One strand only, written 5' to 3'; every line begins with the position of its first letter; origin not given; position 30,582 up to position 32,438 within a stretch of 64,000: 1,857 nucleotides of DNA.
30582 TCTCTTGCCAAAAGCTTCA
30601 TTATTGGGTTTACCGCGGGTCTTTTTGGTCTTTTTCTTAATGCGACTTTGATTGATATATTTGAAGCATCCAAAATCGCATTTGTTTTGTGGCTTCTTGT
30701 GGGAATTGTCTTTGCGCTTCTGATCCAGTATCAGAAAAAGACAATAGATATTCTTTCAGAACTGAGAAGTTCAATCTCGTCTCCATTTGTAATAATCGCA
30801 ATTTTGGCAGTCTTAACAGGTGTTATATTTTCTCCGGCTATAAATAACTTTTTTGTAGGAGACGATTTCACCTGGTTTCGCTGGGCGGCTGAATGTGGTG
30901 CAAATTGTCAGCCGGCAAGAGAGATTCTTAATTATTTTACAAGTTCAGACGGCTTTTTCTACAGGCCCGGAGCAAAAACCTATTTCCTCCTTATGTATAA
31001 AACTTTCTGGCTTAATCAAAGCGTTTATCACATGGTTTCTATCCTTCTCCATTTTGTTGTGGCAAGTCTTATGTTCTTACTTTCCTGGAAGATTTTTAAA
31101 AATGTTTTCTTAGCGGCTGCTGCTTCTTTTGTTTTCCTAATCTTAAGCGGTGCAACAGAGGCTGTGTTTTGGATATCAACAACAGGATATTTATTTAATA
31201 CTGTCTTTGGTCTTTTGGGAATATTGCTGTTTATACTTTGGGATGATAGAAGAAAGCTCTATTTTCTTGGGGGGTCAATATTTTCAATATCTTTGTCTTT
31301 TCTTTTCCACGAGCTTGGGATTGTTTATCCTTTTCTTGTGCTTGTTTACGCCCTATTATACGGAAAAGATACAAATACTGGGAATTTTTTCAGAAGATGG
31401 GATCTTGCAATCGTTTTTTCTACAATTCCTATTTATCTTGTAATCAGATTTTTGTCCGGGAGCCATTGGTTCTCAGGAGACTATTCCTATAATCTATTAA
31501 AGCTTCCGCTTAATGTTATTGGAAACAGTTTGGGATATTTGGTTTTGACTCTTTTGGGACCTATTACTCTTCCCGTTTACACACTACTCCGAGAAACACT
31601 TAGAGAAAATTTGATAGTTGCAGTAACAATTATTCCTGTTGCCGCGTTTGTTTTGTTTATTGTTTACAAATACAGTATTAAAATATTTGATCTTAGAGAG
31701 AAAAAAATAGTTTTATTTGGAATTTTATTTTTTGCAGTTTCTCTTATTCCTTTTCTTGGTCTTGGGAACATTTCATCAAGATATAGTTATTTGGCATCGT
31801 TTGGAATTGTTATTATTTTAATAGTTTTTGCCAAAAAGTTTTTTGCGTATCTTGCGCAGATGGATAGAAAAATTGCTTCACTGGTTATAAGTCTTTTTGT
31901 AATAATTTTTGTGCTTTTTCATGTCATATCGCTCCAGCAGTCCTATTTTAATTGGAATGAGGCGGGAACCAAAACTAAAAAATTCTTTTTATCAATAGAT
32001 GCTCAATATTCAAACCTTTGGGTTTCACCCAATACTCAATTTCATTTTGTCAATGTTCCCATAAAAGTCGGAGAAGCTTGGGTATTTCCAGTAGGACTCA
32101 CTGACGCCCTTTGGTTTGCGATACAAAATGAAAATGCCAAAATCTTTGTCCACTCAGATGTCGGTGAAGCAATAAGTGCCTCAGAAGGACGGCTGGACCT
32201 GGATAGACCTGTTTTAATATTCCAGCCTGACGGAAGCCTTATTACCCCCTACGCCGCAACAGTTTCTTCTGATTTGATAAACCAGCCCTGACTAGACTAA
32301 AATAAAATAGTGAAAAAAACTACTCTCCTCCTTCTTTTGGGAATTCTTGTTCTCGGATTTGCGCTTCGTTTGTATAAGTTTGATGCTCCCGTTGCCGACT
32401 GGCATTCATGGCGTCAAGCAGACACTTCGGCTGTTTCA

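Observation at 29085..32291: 1068-aa fusion of an O-antigen-ligase/polymerase-like domain with a second GT-C-like membrane domain; ligase signature His replaced by Asp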

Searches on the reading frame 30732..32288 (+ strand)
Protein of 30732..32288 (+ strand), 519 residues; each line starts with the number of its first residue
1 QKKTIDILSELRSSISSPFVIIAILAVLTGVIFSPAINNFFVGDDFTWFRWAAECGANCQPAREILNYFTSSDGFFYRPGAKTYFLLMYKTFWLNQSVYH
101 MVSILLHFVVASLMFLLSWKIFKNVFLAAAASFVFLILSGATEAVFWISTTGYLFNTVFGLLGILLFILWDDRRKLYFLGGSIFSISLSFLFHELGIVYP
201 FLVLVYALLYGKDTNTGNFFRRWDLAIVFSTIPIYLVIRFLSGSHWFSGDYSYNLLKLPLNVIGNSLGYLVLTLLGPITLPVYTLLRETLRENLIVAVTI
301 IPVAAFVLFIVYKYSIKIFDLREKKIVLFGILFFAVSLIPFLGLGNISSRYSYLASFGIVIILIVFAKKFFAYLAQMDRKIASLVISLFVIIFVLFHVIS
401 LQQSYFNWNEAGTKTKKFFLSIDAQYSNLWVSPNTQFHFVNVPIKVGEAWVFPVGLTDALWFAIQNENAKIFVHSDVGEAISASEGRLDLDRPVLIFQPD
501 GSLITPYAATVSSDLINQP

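Call 16: find_homologous_proteins(query=window:30762-32288:+, max_evalue=0.001)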
Query window:30762-32288:+ (509 aa): 73 proteins with E <= 0.001 among 8000 candidates.
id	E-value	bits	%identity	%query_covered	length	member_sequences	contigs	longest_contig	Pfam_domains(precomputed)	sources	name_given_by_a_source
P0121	5.8e-216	736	67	99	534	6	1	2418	-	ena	-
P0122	1.0e-155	538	52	92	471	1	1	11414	-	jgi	jgi:hypothetical protein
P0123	8.7e-142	492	50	97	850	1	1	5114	-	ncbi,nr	ncbi:MAG TPA: hypothetical protein VES68_02530, partial [Candidatus Sulfotelmatobacter sp.]|nr:hypot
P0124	1.2e-141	491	47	96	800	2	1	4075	-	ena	-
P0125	1.7e-138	481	47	97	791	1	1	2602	-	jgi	jgi:hypothetical protein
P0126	2.1e-136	474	46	92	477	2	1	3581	-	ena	-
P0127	4.6e-136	473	46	97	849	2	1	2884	-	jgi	-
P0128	1.1e-135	471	43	98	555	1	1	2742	-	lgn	-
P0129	5.6e-133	463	47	94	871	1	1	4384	-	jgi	-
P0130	1.7e-131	458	44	97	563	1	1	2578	-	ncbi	-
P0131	1.5e-130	455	45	96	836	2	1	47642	PF04932.21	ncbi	-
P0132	9.4e-130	452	47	93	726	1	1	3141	-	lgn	-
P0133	3.4e-127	443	45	93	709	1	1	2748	-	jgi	jgi:hypothetical protein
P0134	6.9e-127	442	42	97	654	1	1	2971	-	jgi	jgi:hypothetical protein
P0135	1.0e-126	442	44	100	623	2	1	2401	-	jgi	jgi:hypothetical protein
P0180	4.2e-61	225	34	94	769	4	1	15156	PF04932.21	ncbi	-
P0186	1.6e-55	207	33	97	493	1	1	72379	-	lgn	-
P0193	3.5e-37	147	48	30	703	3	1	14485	PF04932.21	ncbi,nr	ncbi:MAG TPA: hypothetical protein VLF68_01485, partial [Candidatus Saccharimonadales bacterium]|nr:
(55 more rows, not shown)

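Call 18: find_encoding_contigs(protein=P0186, flank=6000, max_places=2)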
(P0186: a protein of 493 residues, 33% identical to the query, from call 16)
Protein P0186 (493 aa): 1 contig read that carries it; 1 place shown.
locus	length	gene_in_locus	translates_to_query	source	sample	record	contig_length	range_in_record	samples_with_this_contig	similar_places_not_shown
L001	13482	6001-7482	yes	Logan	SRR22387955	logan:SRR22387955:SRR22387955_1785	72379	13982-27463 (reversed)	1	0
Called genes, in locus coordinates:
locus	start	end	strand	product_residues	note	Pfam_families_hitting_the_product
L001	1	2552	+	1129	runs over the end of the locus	-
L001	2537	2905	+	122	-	-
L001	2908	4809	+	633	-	-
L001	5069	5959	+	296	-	PF00535:Glycos_transf_2, PF10111:Glyco_tranf_2_2, PF13641:Glyco_tranf_2_3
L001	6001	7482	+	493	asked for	-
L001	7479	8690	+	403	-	PF13439:Glyco_transf_4, PF00534:Glycos_transf_1 (weak), PF13692:Glyco_trans_1_4, PF13524:Glyco_trans_1_2 (weak)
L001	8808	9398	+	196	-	PF00702:Hydrolase (weak), PF08645:PNK3P (weak), PF13419:HAD_2 (weak), PF13242:Hydrolase_like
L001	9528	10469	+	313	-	PF00535:Glycos_transf_2, PF10111:Glyco_tranf_2_2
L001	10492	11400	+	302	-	PF00005:ABC_tran, PF13304:AAA_21 (faint)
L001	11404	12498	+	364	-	PF12698:ABC2_membrane_3, PF01061:ABC2_membrane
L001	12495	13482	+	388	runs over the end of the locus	PF12698:ABC2_membrane_3, PF12679:ABC2_membrane_2 (weak), PF01061:ABC2_membrane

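Call 34: search_protein_families(library=pfam, alignment_id=A2, max_evalue=0.1)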
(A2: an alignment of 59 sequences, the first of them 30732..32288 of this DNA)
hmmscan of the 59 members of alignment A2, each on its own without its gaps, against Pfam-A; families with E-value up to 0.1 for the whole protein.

A. member 1, window:30732-32288:+ (519 aa): 0 families

B. families by the number of members that match (of 59 scanned): 10 families
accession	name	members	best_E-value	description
PF04932.20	Wzy_C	23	1.9e-08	O-Antigen ligase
PF13231.12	PMT_2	2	9.5e-05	Dolichyl-phosphate-mannose-protein mannosyltransferase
PF10306.14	FLILHELTA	2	0.01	Hypothetical protein FLILHELTA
PF14897.12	EpsG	1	0.00038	EpsG family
PF19529.4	DUF6057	1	0.00049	Family of unknown function (DUF6057)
PF03413.25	PepSY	1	0.013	Peptidase propeptide and YPEB domain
PF20480.3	DUF6720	1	0.024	Family of unknown function (DUF6720)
PF22401.1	Csd6-like_dimeriz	1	0.053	Cell-shape determining Csd6 N-terminal dimerization domain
PF15179.11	Myc_target_1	1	0.06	Myc target protein 1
PF09409.15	PUB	1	0.093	PUB domain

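Call 35: search_solved_structures(query=A2, max_evalue=10, show_alignments=2)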
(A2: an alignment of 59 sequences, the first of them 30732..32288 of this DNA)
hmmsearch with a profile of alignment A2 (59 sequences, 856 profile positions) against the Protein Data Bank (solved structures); distinct sequences matched with E-value up to 10: 1.
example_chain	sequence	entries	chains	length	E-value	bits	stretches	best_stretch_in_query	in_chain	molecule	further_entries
3vvc_A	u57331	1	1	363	2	9.8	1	76-176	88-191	Capsular polysaccharide synthesis enzyme Cap8E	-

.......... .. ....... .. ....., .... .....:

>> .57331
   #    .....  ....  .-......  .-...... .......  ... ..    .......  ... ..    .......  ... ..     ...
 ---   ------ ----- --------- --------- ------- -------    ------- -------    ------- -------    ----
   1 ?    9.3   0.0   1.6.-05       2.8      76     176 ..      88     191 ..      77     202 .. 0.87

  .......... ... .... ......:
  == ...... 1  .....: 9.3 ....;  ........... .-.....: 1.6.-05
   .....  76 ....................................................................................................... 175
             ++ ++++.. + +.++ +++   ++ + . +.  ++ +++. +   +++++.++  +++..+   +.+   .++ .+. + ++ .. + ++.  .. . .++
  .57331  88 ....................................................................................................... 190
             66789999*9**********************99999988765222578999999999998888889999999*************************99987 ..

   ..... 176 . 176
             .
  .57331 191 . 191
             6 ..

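Call 40: predict_structure(alignment_id=A2)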
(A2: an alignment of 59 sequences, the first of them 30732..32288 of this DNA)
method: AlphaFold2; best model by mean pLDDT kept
length: 519 residues; sequences in the alignment: 59
mean_pLDDT: 92.6   pTM: 0.92
mean pLDDT of the five models: 92.6, 92.1, 91.8, 91.8, 91.1
residues with pLDDT >= 90: 425; 70-90: 73; 50-70: 14; < 50: 7
segments of 3 or more residues with pLDDT < 50: 510-513, 517-519
pLDDT, mean of each block of 10 residues (from residue 1): 80 93 98 97 96 86 93 89 96 97 98 98 97 95 95 98 98 97 98 96 97 83 95 94 74 83 93 94 91 89 91 92 97 97 92 97 97 97 96 96 97 98 88 94 96 94 94 96 88 96 81 47
secondary structure, 60 per line:
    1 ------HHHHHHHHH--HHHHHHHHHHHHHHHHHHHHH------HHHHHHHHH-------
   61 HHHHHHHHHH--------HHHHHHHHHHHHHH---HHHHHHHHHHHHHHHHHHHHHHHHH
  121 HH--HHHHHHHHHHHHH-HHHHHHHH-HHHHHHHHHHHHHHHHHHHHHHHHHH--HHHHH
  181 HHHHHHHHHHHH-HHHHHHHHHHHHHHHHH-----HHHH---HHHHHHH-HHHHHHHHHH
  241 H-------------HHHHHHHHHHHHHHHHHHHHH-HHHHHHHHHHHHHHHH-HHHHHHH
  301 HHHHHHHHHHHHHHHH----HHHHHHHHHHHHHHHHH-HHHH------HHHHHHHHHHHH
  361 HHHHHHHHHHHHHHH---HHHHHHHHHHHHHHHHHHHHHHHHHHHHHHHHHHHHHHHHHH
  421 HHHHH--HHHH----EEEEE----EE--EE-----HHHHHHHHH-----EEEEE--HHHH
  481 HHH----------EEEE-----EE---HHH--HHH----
elements in order: H7-15 H18-38 H45-53 H61-70 H79-92 H96-122 H125-137 H139-146 H148-173 H176-192 H194-210 H216-219 H223-229 H231-241 H255-275 H277-292 H294-316 H321-337 H339-342 H349-375 H379-425 H428-431 E436-440 H456-464 E470-474 H477-483 E494-497

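Call 58: search_protein_representatives(alignment_id=A3)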
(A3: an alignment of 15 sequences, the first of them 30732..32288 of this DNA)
Query: 15 sequences, 503 profile positions. Proteins with E-value up to 0.001 (for the whole library): 86407; up to 1e-10: 44896; up to 1e-30: 1178. The best 150 are listed.
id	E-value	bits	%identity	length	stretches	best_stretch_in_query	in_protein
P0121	1.1e-191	654.6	-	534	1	2-501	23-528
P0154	5.5e-187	639.1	-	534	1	1-502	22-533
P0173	7.2e-186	635.5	-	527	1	1-501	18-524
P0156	5.0e-184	629.4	-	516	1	2-496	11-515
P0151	5.6e-182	622.6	-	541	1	1-501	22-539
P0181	1.8e-174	597.9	-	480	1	31-501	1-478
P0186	1.7e-165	568.2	-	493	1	2-492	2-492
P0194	6.0e-161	553.2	-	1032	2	2-497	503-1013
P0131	1.8e-156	538.5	-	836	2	5-494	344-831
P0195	4.6e-156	537.1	-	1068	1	2-493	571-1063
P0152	1.9e-155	535.1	-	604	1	3-494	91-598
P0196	2.3e-155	534.8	-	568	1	2-489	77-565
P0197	1.6e-148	512.2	-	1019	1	2-491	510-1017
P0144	1.7e-141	489.1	-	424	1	77-496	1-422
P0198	4.5e-140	484.4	-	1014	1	5-493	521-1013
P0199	1.5e-139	482.7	-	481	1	13-489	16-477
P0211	1.9e-131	455.9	-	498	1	8-491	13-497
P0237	1.6e-92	327.6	-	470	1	16-446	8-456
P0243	3.7e-89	316.4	-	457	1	9-454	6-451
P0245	1.6e-87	311.0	-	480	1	14-451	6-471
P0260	1.5e-69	251.8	-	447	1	14-459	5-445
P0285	1.1e-52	196.1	-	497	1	9-465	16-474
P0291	3.5e-51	191.1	-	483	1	16-486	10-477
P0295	4.2e-50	187.6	-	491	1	12-490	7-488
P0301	1.0e-48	183.0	-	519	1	15-460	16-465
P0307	1.9e-47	178.8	-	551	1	12-466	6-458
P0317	1.1e-44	169.7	-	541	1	11-476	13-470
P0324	1.7e-43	165.8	-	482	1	11-491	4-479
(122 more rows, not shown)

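Call 59: search_protein_families(library=pfam, proteins=[P0237, P0243, P0260, P0285, P0291, P0295, P0301, P0307, P0317, P0324], max_evalue=0.01)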
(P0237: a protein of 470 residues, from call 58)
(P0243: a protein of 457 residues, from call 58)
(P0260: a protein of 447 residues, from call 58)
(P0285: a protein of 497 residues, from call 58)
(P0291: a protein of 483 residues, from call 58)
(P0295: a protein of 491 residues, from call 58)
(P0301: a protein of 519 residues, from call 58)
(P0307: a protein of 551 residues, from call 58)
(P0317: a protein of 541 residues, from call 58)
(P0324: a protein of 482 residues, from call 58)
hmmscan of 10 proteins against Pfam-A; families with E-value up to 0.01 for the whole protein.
P0237 (470 aa): 0 families

P0243 (457 aa): 0 families

P0260 (447 aa): 0 families

P0285 (497 aa): 0 families

P0291 (483 aa): 0 families

P0295 (491 aa): 0 families

P0301 (519 aa): 0 families

P0307 (551 aa): 0 families

P0317 (541 aa): 0 families

P0324 (482 aa): 0 families

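Call 78: search_protein_families(library=ncbifam, proteins=[window:30732-32288:+, P0186], max_evalue=1)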
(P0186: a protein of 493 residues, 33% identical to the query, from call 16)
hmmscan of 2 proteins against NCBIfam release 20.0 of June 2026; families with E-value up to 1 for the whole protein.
window:30732-32288:+ (519 aa): 0 families

P0186 (493 aa): 0 families

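Call 87: list_cluster_members(proteins=[P0186, P0199, P0211, P0237, P0243, P0285, P0295, P0301, P0317, P0324])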
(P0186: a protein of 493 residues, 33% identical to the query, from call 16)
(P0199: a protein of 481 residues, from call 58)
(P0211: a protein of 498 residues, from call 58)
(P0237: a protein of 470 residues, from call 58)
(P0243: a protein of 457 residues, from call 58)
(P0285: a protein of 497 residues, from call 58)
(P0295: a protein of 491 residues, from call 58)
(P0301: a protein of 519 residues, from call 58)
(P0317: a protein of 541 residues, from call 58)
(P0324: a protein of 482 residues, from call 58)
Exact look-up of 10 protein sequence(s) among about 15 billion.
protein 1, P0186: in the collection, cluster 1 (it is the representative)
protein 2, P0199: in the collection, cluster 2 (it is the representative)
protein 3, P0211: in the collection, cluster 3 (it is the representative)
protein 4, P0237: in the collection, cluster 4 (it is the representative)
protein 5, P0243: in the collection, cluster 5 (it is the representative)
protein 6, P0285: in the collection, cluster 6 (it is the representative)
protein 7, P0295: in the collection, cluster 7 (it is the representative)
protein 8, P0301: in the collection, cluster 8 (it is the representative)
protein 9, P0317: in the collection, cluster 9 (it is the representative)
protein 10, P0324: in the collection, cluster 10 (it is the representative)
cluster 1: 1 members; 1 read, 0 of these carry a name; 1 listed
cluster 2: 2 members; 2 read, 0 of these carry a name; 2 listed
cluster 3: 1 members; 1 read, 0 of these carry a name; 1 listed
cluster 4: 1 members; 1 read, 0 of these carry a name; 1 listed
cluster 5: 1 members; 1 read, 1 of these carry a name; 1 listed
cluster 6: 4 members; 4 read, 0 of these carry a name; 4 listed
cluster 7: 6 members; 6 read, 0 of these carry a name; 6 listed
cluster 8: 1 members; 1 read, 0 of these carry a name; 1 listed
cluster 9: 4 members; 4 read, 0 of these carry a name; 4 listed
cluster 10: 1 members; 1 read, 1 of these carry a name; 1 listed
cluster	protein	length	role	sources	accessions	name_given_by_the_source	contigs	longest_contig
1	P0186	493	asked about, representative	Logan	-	-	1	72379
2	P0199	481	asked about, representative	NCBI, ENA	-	-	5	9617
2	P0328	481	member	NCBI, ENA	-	-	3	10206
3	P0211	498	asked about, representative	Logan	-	-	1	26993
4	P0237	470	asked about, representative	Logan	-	-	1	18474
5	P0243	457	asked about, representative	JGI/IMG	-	protein O-mannosyl-transferase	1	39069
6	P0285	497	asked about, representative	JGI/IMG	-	-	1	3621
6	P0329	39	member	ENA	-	-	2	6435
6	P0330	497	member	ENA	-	-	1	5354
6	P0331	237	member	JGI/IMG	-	-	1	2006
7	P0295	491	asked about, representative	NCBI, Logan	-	-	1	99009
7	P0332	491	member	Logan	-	-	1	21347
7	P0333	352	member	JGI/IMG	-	-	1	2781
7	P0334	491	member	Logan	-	-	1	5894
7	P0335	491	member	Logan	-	-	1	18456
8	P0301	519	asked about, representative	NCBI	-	-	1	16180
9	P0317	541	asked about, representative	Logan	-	-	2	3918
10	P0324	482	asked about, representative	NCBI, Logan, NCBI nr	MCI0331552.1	MAG: hypothetical protein L0196_11530 [candidate division Zixibacteria bacterium] | hypothetical protein [candidate division Zixibacteria bacterium]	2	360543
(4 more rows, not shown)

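Call 91: find_encoding_contigs(protein=P0324, flank=8000, max_places=1)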
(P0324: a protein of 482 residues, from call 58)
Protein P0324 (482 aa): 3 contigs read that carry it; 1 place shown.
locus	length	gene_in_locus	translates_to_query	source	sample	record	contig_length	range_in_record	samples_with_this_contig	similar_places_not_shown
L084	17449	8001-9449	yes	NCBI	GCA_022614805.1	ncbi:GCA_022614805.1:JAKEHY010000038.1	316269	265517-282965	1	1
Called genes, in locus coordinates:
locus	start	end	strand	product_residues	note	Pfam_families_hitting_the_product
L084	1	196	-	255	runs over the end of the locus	PF00005:ABC_tran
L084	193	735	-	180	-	PF06835:LptC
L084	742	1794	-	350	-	PF01380:SIS, PF00571:CBS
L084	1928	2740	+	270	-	-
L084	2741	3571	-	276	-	PF00793:DAHP_synth_1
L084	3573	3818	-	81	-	-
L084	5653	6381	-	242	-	PF02348:CTP_transf_3, PF12804:NTP_transf_3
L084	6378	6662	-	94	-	PF02686:GatC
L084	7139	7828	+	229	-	-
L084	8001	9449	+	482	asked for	-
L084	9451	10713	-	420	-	PF00709:Adenylsucc_synt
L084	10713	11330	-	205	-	PF00350:Dynamin_N (faint), PF01926:MMR_HSR1, PF02421:FeoB_N, PF03193:RsgA_GTPase (faint)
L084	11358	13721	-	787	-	PF02190:LON_substr_bdg, PF00004:AAA, PF07728:AAA_5 (weak), PF22667:Lon_lid, PF05362:Lon_C, PF13541:ChlI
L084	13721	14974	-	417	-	PF06689:zf-C4_ClpX, PF00493:MCM (faint), PF05496:RuvB_N (faint), PF00004:AAA, PF07724:AAA_2, PF07728:AAA_5 (weak), PF13401:AAA_22 (faint), PF10431:ClpB_D2-small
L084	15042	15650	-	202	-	PF00574:CLP_protease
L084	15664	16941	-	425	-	PF05697:Trigger_N, PF05698:Trigger_C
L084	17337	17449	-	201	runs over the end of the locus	-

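Call 92: find_encoding_contigs(protein=P0295, flank=8000, max_places=1)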
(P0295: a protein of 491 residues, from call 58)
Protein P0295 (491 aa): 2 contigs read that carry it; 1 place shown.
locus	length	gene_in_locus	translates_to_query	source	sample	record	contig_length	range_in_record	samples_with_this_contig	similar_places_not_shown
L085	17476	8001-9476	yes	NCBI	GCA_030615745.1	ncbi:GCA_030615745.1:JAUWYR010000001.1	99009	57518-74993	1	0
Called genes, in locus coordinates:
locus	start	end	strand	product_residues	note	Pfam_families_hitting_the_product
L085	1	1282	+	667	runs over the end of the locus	PF00270:DEAD (faint), PF04851:ResIII, PF17757:UvrB_inter, PF27431:UvrB_3rd, PF00271:Helicase_C, PF12344:UvrB, PF02151:UVR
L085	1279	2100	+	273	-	-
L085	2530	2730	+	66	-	-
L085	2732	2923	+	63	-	-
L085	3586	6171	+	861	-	PF13895:Ig_2 (faint), PF13927:Ig_3 (faint), PF13573:SprB (weak)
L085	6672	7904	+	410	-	PF18962:Por_Secre_tail (faint), PF13860:FlgD_ig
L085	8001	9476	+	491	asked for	-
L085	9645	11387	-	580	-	PF25323:6TM_PilS, PF00989:PAS, PF08448:PAS_4, PF13188:PAS_8 (weak), PF13426:PAS_9, PF00512:HisKA, PF02518:HATPase_c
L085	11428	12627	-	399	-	PF28597:T2SSF_N, PF00482:T2SSF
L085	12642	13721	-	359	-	PF00437:T2SSE, PF25199:nSTAND_NTPase5 (faint), PF13401:AAA_22 (weak)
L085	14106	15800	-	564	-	PF05157:MshEN, PF00437:T2SSE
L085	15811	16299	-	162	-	PF03259:Robl_LC7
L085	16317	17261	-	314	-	PF00025:Arf (weak), PF00071:Ras (weak), PF04670:Gtr1_RagA (weak)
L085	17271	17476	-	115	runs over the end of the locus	PF03259:Robl_LC7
